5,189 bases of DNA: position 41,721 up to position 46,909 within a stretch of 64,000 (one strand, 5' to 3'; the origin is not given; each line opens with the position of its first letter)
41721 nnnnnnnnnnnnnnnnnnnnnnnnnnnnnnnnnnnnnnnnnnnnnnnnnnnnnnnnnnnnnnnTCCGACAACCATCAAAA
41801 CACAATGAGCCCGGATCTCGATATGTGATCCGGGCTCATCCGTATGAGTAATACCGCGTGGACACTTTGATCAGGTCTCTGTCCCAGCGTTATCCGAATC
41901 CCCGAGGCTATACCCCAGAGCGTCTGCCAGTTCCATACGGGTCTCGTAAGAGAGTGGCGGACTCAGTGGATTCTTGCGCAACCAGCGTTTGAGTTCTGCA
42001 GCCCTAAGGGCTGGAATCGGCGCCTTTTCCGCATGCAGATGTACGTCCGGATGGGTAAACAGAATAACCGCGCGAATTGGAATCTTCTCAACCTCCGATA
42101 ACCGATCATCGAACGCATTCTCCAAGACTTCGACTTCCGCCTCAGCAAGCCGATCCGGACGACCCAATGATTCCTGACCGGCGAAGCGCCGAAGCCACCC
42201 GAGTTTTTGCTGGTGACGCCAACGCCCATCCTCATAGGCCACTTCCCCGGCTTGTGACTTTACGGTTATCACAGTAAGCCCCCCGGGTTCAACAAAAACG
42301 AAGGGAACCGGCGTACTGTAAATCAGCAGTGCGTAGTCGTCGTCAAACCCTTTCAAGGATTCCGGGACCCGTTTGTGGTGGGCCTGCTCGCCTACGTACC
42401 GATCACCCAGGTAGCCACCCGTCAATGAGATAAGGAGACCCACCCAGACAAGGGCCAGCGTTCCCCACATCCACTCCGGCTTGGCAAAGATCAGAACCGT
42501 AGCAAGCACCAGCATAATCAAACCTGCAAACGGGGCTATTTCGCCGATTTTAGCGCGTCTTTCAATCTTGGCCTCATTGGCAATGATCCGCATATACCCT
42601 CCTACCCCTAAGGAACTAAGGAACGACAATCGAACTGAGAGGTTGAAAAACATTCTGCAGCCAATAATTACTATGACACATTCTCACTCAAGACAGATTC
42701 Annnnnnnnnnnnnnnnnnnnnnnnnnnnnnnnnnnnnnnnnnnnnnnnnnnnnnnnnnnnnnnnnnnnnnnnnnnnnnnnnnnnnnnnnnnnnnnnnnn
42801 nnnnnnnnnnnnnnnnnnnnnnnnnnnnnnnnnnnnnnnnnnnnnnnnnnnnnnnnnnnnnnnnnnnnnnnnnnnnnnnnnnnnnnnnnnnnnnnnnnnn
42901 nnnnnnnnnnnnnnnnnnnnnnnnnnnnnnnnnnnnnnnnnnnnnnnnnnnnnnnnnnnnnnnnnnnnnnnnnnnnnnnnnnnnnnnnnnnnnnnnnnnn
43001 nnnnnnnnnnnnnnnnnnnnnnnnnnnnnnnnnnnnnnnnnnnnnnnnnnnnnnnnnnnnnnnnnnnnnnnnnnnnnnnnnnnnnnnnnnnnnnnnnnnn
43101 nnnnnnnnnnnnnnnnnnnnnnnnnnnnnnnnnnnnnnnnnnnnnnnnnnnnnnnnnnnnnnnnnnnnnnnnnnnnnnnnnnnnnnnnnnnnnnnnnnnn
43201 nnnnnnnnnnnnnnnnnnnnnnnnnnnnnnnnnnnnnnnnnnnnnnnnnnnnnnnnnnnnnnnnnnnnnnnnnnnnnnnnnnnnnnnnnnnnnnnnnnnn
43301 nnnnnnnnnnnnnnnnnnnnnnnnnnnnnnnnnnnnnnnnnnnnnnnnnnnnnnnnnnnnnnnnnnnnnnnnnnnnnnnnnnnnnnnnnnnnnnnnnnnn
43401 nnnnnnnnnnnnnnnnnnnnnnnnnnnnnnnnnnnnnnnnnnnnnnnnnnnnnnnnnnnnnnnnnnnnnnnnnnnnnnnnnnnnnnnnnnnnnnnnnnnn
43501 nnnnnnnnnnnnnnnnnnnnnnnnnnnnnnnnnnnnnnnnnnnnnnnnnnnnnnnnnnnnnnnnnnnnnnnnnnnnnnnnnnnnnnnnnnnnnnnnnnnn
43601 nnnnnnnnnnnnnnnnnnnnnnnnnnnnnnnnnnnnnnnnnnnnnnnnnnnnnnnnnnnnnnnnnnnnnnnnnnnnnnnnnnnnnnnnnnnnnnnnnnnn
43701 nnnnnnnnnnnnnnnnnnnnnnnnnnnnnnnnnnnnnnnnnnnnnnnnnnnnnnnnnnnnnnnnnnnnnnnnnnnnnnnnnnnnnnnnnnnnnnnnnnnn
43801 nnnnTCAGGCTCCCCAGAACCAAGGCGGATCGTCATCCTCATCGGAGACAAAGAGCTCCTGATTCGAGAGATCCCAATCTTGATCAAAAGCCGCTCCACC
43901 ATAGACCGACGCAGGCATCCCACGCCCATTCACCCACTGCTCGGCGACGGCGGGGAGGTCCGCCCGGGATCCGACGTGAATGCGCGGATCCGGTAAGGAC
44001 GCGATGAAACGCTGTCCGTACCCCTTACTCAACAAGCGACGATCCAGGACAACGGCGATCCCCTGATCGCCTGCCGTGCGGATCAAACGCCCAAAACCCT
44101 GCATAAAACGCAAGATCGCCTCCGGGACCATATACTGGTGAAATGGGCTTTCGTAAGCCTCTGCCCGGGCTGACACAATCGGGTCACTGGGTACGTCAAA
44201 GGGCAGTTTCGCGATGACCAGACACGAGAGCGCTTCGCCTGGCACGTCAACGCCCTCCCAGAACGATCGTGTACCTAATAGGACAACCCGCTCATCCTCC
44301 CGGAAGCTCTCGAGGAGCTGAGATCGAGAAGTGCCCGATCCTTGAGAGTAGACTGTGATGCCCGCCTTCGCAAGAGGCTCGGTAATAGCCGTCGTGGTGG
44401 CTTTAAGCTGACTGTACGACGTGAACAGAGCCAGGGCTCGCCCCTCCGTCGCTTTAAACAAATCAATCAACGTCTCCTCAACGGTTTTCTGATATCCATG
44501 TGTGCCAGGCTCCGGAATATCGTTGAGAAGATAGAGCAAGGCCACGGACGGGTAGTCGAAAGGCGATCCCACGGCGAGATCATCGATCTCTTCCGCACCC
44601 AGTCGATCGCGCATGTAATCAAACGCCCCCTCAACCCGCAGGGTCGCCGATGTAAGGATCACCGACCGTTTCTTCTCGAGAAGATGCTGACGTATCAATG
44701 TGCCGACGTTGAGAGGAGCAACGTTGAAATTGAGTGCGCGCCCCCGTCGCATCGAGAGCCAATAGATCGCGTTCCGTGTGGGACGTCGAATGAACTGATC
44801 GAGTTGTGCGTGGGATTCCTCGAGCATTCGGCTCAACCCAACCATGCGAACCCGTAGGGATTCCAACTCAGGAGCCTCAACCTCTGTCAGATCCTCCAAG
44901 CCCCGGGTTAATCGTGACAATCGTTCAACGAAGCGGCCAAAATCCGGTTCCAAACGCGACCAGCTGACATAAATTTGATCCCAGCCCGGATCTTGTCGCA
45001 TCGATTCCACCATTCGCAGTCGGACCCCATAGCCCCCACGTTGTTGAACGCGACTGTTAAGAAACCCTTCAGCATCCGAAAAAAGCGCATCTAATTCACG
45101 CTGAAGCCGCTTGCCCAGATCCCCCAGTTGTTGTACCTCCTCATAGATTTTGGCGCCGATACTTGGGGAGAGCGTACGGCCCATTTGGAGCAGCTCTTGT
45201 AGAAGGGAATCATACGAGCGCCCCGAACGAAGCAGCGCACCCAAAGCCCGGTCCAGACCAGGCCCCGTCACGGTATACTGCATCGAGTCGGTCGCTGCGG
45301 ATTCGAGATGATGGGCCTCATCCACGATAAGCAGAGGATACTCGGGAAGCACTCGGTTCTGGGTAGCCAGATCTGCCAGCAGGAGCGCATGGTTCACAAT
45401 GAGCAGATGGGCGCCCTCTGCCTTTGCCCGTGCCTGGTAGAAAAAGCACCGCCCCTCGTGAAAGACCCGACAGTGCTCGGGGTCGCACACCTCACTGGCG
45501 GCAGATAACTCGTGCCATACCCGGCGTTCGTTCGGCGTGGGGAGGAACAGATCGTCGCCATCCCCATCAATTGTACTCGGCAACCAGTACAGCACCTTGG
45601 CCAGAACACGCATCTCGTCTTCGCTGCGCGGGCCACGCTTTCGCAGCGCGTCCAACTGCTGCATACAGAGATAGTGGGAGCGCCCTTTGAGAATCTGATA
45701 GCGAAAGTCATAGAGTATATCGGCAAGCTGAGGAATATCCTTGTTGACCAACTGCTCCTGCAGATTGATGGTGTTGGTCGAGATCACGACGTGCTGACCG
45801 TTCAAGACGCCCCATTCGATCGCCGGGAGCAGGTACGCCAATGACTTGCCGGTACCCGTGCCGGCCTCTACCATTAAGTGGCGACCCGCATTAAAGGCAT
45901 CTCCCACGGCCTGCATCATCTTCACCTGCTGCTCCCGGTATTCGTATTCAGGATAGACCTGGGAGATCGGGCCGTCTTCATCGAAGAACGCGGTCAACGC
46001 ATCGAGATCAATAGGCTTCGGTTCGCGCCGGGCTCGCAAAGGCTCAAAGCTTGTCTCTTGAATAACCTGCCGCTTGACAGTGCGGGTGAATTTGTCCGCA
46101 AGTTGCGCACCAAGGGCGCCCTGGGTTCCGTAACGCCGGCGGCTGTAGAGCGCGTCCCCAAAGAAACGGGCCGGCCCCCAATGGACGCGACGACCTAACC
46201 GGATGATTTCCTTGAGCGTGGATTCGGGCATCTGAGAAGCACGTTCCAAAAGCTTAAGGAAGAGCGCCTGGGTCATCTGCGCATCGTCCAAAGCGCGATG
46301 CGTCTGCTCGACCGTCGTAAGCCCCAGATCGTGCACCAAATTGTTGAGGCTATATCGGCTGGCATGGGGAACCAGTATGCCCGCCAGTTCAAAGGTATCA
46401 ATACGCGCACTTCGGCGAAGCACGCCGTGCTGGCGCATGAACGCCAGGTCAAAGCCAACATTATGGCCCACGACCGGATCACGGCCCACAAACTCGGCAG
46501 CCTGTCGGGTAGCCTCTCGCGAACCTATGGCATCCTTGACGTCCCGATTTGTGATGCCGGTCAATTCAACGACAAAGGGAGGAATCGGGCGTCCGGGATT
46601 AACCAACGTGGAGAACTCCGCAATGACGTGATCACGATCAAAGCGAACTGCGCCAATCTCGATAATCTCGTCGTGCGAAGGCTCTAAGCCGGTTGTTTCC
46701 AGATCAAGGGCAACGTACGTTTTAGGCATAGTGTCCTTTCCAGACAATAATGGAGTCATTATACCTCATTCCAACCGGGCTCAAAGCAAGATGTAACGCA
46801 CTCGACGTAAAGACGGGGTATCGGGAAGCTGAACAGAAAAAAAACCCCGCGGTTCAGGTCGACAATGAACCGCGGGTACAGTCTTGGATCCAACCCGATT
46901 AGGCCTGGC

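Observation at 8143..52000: Expansion of GT-C-type glycosyltransferase paralogues across the window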

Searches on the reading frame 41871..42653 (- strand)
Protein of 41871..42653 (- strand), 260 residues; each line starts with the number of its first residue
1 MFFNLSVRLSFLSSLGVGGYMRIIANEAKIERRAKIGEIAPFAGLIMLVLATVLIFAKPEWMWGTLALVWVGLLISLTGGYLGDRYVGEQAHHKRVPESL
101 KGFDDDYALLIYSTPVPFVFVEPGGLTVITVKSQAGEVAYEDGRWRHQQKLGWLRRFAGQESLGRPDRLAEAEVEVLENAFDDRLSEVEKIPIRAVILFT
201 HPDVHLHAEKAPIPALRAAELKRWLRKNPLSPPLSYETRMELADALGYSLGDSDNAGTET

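Call 5: search_protein_families(library=pfam, proteins=[window:41871-42653:-], max_evalue=0.01)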
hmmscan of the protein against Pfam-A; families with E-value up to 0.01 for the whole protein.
window:41871-42653:- (260 aa): 1 family
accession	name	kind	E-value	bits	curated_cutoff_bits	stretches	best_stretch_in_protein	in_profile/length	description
PF08378.17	NERD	-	0.0094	16.9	22.1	0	118-200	41-111/111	Nuclease-related domain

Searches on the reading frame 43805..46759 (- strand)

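Call 5: search_protein_families(library=pfam, proteins=[window:43805-46759:-], max_evalue=0.01)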
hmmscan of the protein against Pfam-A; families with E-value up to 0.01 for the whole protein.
window:43805-46759:- (984 aa): 9 families
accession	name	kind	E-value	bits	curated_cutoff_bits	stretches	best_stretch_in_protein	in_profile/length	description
PF13307.12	Helicase_C_2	-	1.3e-40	139.6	25.3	1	765-923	2-168/170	Helicase C-terminal domain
PF00929.31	RNase_T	-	1.3e-30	107.5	24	1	16-167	1-164/164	Exonuclease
PF00270.35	DEAD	-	6.5e-12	45.9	26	1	287-340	9-64/167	DEAD/DEAH box helicase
PF04851.21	ResIII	-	7.8e-06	26.3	22.5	0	272-359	2-90/164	Type III restriction enzyme, res subunit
PF01612.26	DNA_pol_A_exo1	-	5.9e-05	23.4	23.6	1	14-158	21-140/173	3'-5' exonuclease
PF00271.37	Helicase_C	-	0.00041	21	23.5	1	762-856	4-96/110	Helicase conserved C-terminal domain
PF06733.21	DEAD_2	-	0.00067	19.8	21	1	435-498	103-168/172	DEAD_2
PF21762.3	DEDDh_C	-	0.0017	19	27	1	96-169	110-187/188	DNA polymerase III subunit epsilon-like, C-terminal domain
PF16473.11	Rv2179c-like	-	0.0028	17.8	27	0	15-54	2-42/177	3'-5' exoribonuclease Rv2179c-like domain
